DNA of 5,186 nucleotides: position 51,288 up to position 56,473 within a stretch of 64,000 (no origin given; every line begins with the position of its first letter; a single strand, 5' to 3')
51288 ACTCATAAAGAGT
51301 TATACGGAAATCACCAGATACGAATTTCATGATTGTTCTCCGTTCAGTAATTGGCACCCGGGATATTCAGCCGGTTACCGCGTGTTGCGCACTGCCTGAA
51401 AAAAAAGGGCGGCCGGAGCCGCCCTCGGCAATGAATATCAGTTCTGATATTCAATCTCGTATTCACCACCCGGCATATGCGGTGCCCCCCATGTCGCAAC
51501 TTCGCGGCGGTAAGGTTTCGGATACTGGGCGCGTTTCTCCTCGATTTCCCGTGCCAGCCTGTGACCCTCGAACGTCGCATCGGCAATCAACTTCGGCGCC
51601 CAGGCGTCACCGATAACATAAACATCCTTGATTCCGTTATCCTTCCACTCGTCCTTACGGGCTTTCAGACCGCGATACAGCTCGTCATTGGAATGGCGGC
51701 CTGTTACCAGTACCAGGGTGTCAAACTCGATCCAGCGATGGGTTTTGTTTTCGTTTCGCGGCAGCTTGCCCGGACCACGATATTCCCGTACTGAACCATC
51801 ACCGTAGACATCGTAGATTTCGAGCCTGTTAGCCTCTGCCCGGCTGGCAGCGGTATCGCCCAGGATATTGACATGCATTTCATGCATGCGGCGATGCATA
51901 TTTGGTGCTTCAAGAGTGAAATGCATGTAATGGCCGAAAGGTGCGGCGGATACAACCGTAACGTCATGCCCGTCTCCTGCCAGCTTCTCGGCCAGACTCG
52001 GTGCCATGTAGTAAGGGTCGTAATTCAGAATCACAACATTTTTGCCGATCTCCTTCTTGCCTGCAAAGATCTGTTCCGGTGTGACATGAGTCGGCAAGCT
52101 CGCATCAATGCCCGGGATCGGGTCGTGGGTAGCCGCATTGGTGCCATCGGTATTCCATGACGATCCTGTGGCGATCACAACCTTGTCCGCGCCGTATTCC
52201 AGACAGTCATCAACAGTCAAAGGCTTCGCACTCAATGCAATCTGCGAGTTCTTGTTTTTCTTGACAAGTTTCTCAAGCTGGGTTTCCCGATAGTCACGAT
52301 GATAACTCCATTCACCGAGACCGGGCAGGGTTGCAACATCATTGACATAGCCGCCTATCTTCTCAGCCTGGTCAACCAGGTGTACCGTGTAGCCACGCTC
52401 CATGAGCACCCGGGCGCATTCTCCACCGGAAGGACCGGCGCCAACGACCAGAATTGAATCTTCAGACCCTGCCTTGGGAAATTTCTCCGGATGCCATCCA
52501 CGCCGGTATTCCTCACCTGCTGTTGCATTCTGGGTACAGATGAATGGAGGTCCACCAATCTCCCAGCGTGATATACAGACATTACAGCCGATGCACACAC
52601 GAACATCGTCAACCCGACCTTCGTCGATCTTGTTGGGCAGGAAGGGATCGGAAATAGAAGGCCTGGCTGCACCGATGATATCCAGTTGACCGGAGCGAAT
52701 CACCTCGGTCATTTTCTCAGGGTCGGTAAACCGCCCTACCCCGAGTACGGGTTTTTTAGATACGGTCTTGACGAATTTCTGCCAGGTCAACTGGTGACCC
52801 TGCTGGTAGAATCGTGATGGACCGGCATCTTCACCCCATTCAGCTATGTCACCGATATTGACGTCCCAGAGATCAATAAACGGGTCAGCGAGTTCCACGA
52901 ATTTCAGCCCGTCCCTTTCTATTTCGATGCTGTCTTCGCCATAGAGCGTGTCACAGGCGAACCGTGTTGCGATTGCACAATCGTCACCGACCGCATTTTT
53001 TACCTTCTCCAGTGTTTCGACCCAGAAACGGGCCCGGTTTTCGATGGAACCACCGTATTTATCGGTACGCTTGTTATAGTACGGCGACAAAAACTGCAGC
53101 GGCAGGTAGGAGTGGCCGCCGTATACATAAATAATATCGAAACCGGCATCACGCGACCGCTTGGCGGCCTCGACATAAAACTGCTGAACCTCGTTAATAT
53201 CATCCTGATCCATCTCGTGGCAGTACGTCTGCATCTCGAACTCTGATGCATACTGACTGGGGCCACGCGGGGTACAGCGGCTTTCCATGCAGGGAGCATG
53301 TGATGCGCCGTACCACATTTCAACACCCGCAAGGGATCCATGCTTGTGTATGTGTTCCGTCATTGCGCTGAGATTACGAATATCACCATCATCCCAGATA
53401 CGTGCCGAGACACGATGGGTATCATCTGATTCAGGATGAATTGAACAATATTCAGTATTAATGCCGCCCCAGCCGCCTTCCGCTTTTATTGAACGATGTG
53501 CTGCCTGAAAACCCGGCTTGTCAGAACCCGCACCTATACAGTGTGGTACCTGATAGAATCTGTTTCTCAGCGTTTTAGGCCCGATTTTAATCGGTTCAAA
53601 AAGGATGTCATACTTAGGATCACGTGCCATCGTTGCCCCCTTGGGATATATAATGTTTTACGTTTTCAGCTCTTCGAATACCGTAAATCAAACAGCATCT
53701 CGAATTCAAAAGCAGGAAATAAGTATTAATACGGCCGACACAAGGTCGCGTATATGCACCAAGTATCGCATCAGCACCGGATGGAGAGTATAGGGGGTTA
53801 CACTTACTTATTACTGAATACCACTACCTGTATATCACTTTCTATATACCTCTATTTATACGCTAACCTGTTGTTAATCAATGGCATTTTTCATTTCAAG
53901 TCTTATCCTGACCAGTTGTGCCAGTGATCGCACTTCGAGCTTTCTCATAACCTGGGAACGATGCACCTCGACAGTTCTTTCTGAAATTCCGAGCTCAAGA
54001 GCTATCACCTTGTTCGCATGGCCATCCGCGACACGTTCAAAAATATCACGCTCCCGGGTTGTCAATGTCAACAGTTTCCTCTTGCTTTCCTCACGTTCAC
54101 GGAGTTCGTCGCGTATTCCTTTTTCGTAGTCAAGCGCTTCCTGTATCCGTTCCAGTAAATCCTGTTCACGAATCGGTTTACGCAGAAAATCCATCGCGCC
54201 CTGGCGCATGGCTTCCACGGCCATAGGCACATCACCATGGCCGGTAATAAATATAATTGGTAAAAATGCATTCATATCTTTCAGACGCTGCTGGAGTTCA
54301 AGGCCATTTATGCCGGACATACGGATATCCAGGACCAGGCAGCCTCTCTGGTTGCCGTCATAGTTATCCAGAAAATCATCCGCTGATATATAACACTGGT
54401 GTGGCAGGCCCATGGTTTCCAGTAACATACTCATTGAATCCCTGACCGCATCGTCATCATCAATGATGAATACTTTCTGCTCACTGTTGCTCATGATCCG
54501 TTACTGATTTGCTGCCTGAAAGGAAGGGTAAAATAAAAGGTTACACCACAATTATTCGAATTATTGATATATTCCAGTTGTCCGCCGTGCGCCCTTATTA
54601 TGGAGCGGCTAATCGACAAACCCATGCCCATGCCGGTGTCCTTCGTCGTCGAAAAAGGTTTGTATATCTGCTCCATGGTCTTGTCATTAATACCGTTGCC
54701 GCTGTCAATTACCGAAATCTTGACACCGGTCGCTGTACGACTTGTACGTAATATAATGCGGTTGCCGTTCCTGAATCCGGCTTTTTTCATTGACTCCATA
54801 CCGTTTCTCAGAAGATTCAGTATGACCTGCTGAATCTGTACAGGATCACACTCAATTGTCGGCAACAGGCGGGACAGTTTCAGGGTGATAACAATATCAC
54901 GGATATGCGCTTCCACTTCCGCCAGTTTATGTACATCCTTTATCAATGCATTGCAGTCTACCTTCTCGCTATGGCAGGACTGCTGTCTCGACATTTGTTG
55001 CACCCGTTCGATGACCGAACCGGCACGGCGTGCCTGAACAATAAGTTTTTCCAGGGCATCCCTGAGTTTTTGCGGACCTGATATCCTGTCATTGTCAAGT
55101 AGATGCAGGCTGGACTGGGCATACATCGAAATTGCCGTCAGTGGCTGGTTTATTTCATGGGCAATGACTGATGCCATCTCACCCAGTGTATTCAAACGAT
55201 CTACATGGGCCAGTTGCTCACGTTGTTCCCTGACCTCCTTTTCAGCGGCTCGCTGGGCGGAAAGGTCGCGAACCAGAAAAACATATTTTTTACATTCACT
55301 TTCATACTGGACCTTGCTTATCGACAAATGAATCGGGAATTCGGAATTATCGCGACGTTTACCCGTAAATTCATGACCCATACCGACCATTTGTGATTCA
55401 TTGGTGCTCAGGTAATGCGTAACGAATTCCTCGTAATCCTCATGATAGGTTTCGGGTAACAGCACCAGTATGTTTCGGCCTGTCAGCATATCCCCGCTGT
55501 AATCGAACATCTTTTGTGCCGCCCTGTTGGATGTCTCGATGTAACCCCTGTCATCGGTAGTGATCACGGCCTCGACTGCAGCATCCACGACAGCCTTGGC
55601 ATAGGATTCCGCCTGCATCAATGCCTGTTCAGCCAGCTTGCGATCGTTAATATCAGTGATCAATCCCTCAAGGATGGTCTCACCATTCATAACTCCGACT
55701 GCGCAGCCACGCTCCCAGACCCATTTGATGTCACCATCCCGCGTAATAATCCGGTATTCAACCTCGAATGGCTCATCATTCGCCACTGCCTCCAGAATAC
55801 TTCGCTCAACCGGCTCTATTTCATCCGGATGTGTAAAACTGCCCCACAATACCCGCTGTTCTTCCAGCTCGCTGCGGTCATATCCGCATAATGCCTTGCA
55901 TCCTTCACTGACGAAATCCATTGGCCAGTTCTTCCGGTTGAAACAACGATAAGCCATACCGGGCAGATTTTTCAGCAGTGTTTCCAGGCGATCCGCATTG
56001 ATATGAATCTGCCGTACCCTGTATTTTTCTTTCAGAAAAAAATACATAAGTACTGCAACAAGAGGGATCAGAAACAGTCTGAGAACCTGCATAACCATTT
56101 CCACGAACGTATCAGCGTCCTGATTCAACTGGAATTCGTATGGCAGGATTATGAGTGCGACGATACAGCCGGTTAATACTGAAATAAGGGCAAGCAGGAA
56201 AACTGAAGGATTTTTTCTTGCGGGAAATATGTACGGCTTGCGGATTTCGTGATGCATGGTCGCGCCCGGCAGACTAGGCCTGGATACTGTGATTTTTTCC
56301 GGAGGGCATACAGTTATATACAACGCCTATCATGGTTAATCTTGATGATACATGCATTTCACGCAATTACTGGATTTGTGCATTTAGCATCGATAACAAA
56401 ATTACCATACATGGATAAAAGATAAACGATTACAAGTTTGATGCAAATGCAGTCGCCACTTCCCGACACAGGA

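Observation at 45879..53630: Complete electron path encoded side by side: TMADH-family dehydrogenase -> ETF alpha/beta -> membrane Fe-S/heme-b oxidoreductase, with an LRV-repeat protein in the operon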

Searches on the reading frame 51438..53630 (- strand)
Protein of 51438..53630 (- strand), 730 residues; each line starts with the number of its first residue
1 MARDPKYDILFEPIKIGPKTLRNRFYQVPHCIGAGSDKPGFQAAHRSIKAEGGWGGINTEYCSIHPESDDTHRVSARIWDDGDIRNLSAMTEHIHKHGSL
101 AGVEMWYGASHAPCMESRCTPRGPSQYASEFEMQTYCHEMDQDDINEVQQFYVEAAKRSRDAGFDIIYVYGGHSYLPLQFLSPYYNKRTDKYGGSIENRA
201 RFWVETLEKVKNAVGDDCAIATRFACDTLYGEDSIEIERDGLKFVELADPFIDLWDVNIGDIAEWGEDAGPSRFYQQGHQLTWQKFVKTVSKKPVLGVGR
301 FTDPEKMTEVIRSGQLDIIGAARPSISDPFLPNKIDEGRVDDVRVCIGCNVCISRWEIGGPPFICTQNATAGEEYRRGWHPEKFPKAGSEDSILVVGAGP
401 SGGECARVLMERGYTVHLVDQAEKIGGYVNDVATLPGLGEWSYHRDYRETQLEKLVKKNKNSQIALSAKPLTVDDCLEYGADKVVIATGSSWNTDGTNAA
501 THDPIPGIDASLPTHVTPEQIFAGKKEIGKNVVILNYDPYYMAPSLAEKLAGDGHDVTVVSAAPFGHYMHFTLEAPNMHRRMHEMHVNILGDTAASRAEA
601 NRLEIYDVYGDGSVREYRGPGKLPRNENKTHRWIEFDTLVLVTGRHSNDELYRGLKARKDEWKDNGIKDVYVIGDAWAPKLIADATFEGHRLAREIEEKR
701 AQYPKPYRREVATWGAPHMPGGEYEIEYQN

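Call 3: search_protein_families(library=pfam, proteins=[window:51438-53630:-])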
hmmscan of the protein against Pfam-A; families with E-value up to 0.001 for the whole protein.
window:51438-53630:- (730 aa): 6 families
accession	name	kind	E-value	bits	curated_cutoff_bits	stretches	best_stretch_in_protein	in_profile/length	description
PF00724.26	Oxidored_FMN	-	2.1e-106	356.5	27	1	10-341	2-341/342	NADH:flavin oxidoreductase / NADH oxidase family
PF22620.2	OYE-like_second_a-b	-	8.5e-64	213.8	25.5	1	516-643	1-128/128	OYE-like second alpha/beta domain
PF07992.20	Pyr_redox_2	-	1.3e-15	58.1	26.1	2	392-689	2-291/291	Pyridine nucleotide-disulphide oxidoreductase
PF13450.12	NAD_binding_8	-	2.1e-06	28.4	21.9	1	395-434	1-40/68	NAD(P)-binding Rossmann-like domain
PF00070.33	Pyr_redox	-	9.6e-06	26.5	22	0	393-426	2-35/82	Pyridine nucleotide-disulphide oxidoreductase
PF03486.20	HI0933_like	-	0.00077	19.4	50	0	393-426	3-36/244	HI0933-like protein Rossmann domain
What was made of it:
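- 51438..53630 (-): tmd: trimethylamine dehydrogenase (6-S-cysteinyl-FMN, [4Fe-4S], ADP-binding enzyme), 730 aa. Pfam: Oxidored_FMN, OYE-like second a/b domain and Pyr_redox_2 (call 3).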

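Call 4: search_protein_families(library=ncbifam, proteins=[window:51438-53630:-])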
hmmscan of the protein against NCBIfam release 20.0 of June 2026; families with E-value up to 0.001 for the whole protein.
window:51438-53630:- (730 aa): 24 families
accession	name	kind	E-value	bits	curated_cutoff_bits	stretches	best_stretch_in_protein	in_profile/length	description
TIGR03997.1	mycofact_OYE_2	equivalog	4.1e-98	329.4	793.15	1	10-696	2-645/645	mycofactocin system FadH/OYE family oxidoreductase 2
NF041087.1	bile_acid_BaiCD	equivalog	1.9e-71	241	825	1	7-696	1-642/642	bile acid Fe-S flavoenzyme BaiCD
NF045599.1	bili_reduct_long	exception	2.7e-60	204.3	750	1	10-696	1-641/641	bilirubin reductase, long form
NF045592.1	bili_reduct_N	equivalog_domain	7.1e-44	150.4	425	1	10-353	2-349/363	bilirubin reductase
NF010047.0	PRK13523.1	equivalog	7.6e-40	137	431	1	10-334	5-319/339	NADPH dehydrogenase NamA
TIGR03996.1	mycofact_OYE_1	hypoth_equivalog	5.2e-33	114.5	627.9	1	22-563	14-532/633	mycofactocin system FadH/OYE family oxidoreductase 1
NF006101.0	PRK08255.1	equivalog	6.5e-30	103.9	1078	1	9-329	398-724/768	bifunctional salicylyl-CoA 5-hydroxylase/oxidoreductase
NF007899.0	PRK10605.1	subfamily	1.4e-21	77.2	403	1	8-335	4-337/365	N-ethylmaleimide reductase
NF009410.0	PRK12771.1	subfamily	5e-09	35.3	516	1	371-429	119-177/566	NAD(P)-binding protein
TIGR03315.1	Se_ygfK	equivalog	2e-07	28.9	835.3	1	371-703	520-842/1012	putative selenate reductase subunit YgfK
NF009409.0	PRK12770.1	subfamily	3e-06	26.6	343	0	389-428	17-56/360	putative glutamate synthase subunit beta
TIGR01317.1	GOGAT_sm_gam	subfamily_domain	2.4e-05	23.4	447.7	1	374-431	127-184/485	glutamate synthase small subunit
TIGR01318.1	gltD_gamma_fam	subfamily_domain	2.4e-05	23.1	482.95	1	373-429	124-180/467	glutamate synthase, small subunit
NF005547.0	PRK07208.1-3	equivalog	4.9e-05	22.3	380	1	390-430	4-44/465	hypothetical protein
NF005560.0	PRK07233.1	equivalog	5.4e-05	22.2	252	1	392-434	2-44/435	hypothetical protein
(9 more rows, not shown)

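Call 5: search_solved_structures(query=window:51438-53630:-, show_alignments=2)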
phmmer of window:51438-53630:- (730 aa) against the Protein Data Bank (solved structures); distinct sequences matched with E-value up to 0.001: 144 (the best 60 are shown).
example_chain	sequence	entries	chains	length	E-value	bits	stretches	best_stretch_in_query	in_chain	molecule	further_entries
1djn_A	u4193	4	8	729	0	1314.2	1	2-729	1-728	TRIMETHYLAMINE DEHYDROGENASE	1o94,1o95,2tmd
1djq_A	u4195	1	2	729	0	1309.9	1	2-729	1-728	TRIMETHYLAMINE DEHYDROGENASE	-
6de6_A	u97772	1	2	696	7.4e-158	530.1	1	3-712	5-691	Histamine dehydrogenase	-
3k30_A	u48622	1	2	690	2.2e-151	508.7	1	6-712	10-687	Histamine dehydrogenase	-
6l6j_A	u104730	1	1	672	1.3e-149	502.8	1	3-692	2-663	Oxidored_FMN domain-containing protein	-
6qkg_A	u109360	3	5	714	2.1e-51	178.1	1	119-582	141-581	NCR A | NCR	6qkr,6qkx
1z41_A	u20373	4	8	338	4.8e-34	120.6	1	10-332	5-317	Probable NADH-dependent flavin oxidoreductase yqjM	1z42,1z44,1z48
1ps9_A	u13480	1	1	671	1.2e-33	119.4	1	7-447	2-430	2,4-dienoyl-CoA reductase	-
3krz_A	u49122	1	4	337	1.3e-31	112.6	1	9-330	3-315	NADH:flavin oxidoreductase/NADH oxidase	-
3kru_A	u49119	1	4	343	1.4e-31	112.5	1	9-330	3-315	NADH:flavin oxidoreductase/NADH oxidase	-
3l5l_A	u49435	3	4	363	1.2e-29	106.1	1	9-330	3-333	Xenobiotic reductase A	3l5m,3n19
3n14_A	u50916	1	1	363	1.2e-29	106.1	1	9-330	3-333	Xenobiotic reductase A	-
8auh_A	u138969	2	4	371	1.2e-29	106.1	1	9-330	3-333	NADH:flavin oxidoreductase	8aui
5cpl_A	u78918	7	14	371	1.3e-29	106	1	9-330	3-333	Xenobiotic reductase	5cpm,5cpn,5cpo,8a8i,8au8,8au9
5n6q_A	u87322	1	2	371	1.3e-29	106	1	9-330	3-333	NADH:flavin oxidoreductase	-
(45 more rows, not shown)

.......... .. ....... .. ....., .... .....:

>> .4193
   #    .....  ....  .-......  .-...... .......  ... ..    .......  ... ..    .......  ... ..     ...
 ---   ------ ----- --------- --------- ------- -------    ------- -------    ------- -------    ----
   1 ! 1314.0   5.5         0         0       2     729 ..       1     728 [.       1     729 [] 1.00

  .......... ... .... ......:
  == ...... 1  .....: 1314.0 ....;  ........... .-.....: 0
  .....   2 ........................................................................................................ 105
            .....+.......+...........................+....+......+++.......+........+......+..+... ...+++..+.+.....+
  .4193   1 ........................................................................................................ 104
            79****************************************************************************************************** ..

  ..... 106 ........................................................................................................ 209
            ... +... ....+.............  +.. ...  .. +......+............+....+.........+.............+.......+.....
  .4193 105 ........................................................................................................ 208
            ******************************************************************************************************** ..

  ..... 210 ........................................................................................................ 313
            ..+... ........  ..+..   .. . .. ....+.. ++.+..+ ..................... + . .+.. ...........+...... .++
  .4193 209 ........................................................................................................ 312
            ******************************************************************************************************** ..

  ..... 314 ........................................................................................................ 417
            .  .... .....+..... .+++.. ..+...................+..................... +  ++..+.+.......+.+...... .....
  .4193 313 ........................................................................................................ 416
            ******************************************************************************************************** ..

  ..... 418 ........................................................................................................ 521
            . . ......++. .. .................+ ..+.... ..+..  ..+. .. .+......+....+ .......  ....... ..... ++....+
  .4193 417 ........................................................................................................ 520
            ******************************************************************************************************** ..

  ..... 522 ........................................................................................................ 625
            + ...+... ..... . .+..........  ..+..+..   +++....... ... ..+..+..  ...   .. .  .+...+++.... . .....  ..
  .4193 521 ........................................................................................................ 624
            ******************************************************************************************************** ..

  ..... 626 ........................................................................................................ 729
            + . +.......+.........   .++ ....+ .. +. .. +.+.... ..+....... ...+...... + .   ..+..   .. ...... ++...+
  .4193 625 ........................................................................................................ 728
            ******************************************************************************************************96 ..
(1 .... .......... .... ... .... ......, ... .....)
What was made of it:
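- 51438..53630 (-): phmmer gives 1314 bits over the full length to W3A1 TMADH (1DJN/2TMD) (call 5).
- On Trimethylamine dehydrogenase (EC 1.5.8.2): Histamine dehydrogenase scores 530 bits and dienoyl-CoA reductase 119 (call 5).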

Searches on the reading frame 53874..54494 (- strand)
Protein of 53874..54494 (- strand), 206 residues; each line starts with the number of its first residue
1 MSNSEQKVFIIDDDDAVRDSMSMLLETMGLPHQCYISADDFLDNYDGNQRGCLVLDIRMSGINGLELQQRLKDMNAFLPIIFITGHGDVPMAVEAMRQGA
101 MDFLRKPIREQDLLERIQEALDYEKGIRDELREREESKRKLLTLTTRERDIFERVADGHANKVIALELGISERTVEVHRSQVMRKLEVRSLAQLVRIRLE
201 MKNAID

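Call 3: search_protein_families(library=pfam, proteins=[window:53874-54494:-])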
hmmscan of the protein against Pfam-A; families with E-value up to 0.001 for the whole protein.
window:53874-54494:- (206 aa): 4 families
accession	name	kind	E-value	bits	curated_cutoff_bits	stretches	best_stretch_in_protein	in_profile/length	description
PF00072.30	Response_reg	-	7.2e-26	91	30.2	1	8-118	1-111/111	Response regulator receiver domain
PF00196.25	GerE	-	2.4e-20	72.4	23.5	1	143-197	2-56/57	Bacterial regulatory proteins, luxR family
PF08281.18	Sigma70_r4_2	-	2.3e-07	30.8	25.7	1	140-186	7-54/54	Sigma-70, region 4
PF06490.17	FleQ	-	9.6e-05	23.1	22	1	7-120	1-106/108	Flagellar regulatory protein FleQ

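Call 4: search_protein_families(library=ncbifam, proteins=[window:53874-54494:-])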
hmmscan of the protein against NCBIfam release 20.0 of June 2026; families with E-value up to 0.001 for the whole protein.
window:53874-54494:- (206 aa): 97 families (the best 25 are shown)
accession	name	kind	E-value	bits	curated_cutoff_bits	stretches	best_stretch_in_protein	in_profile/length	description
NF006900.1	PRK09390.1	equivalog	7.1e-67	224.9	255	1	4-201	3-200/203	response regulator FixJ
NF040749.1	tetrathio_RR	equivalog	7.3e-53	179.1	290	1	8-196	2-186/191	tetrathionate respiration response regulator TtrR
NF047793.1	ResRegPgtA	equivalog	2.2e-31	109.1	650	1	1-143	1-144/414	two-component system response regulator PgtA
NF052445.1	RespRegMctR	equivalog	3.3e-26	92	300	1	7-201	3-202/205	two-component system response regulator MctR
NF011896.0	PRK15369.1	equivalog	1.9e-25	89.7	242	1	5-200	3-206/211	two component system response regulator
NF051870.1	NAssimRespRegNtrX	equivalog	1.1e-22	80.5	600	1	7-164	3-167/452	nitrogen assimilation response regulator NtrX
NF007935.0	PRK10651.1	equivalog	1.2e-22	80.1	250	1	4-190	5-202/216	two-component system response regulator NarL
NF008176.1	PRK10923.1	equivalog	1.1e-20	73.7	620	1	6-125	4-123/469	nitrogen regulation protein NR(I)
TIGR01818.1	ntrC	equivalog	1.9e-20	73.1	558.6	1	8-145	1-140/463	nitrogen regulation protein NR(I)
NF045505.1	RR_RssB_Pseudo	equivalog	1.4e-19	70.5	700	1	1-135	1-136/394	two-component system response regulator RssB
NF008469.0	PRK11361.1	equivalog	7.8e-19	67.7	714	1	5-133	4-131/461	acetoacetate metabolism transcriptional regulator AtoC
NF007708.0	PRK10403.1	equivalog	1.5e-17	63.8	343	1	6-191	7-201/215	nitrate/nitrite response regulator protein NarP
NF007685.0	PRK10360.1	equivalog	1.6e-17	63.9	258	1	8-196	4-190/196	response regulator transcription factor UhpA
NF011695.0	PRK15115.1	equivalog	3e-17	62.5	763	1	3-134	4-135/445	two-component system response regulator GlrR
NF053854.1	RespRegPhoBBctds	equivalog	1.1e-15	57.6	270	1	8-143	1-139/225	two-component system response regulator PhoB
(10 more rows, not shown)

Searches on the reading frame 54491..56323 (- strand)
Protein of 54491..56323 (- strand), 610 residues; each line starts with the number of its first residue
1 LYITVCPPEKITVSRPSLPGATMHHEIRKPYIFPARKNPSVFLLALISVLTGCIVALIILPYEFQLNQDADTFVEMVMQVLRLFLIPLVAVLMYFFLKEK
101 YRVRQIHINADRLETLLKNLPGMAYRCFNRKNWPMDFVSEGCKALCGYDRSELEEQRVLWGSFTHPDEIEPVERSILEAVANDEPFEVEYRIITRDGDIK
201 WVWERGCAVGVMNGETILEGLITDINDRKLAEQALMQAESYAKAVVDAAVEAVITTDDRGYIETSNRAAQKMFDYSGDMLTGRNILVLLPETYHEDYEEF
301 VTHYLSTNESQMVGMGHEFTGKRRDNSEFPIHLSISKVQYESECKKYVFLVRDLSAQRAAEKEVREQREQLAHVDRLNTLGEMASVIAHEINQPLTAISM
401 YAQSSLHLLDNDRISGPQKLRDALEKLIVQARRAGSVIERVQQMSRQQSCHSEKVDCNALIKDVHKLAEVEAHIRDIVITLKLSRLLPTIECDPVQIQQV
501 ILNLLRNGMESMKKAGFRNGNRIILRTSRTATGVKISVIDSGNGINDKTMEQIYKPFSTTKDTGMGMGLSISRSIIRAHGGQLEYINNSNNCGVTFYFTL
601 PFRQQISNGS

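Call 3: search_protein_families(library=pfam, proteins=[window:54491-56323:-])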
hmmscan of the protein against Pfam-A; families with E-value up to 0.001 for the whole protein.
window:54491-56323:- (610 aa): 8 families
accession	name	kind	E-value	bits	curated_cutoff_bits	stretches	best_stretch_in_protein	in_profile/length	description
PF02518.31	HATPase_c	-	1.4e-19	71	26.4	1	493-603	2-110/111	Histidine kinase-, DNA gyrase B-, and HSP90-like ATPase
PF08447.18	PAS_3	-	8.4e-19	68.1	25.6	1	137-214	3-80/89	PAS fold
PF13426.13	PAS_9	-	2.7e-15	56.9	27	1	251-355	2-102/103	PAS domain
PF00989.32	PAS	-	5.8e-15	55.7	22.6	1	244-353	5-112/113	PAS fold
PF00512.31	HisKA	-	1.6e-11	44.5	26.9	1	380-449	2-65/66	His Kinase A (phospho-acceptor) domain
PF24820.1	Diguanyl_cycl_sensor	-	7.2e-09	36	28.1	1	246-341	2-99/109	Diguanylate cyclase-like sensor domain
PF14501.12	HATPase_c_5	-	1.8e-05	25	22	1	495-590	4-93/102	GHKL domain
PF08448.16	PAS_4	-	0.0001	22.9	23.1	1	247-358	2-109/110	PAS fold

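Call 4: search_protein_families(library=ncbifam, proteins=[window:54491-56323:-])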
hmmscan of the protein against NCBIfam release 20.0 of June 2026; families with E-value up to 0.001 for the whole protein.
window:54491-56323:- (610 aa): 81 families (the best 25 are shown)
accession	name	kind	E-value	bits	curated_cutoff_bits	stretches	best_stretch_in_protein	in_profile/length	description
NF041777.1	sens_FixL_Rhizob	equivalog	2.2e-98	330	850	1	138-603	21-482/485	sensor protein FixL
NF008468.0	PRK11360.1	equivalog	2.8e-60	204.3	646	1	230-606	259-612/616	two-component system sensor histidine kinase AtoS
NF040750.1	tetrathio_HK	equivalog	4.4e-40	137.7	750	1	349-590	306-543/555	tetrathionate respiration histidine kinase TtrS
NF010411.0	PRK13837.1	equivalog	1.6e-37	129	647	1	358-607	428-680/828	two-component system VirA-like sensor kinase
NF007688.0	PRK10364.1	equivalog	1.3e-36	126.3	479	1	362-603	222-452/460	two-component system sensor histidine kinase ZraS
NF047466.1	hybrid_RR_LvrB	exception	2.8e-34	118.9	500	1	352-601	124-375/377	hybrid histidine kinase/response regulator LvrB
NF052574.1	HisKinEspCMyxo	equivalog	4.9e-34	117.6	1200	1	247-602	295-637/785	serine histidine kinase EspC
NF047794.1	HisKinPtgB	equivalog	1.3e-33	116.2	1000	1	350-585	412-639/656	two-component system sensor histidine kinase PgtB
NF052573.1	HisKinEspAMyxo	equivalog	5.9e-32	110.6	1400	1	161-600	178-609/755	serine histidine kinase EspA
NF006800.0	PRK09303.1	equivalog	1.8e-28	99.5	342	1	364-604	137-379/383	histidine kinase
NF010076.0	PRK13557.1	subfamily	4e-28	98.2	631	1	263-606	56-398/540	histidine kinase famiy protein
NF046044.1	PnpS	equivalog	4.3e-28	98.4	400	1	232-601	47-390/390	two-component system histidine kinase PnpS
NF053867.1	SprKinKinDBac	equivalog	2e-27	95.8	775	1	365-604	275-499/500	sporulation kinase KinD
TIGR02938.1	nifL_nitrog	equivalog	2.4e-27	95.6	242.45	1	214-593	103-485/494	nitrogen fixation negative regulator NifL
NF008293.1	PRK11073.1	equivalog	2.2e-26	92.9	240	1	238-602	5-347/349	nitrogen regulation protein NR(II)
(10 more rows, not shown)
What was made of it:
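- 53874..56323 (-): FixJ-like response regulator (53874-54494) and multi-PAS FixL-like histidine kinase (54491-56323) directly upstream of tmd; candidate regulators. Association is inferred only. Pfam and NCBIfam hits (calls 3, 4).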
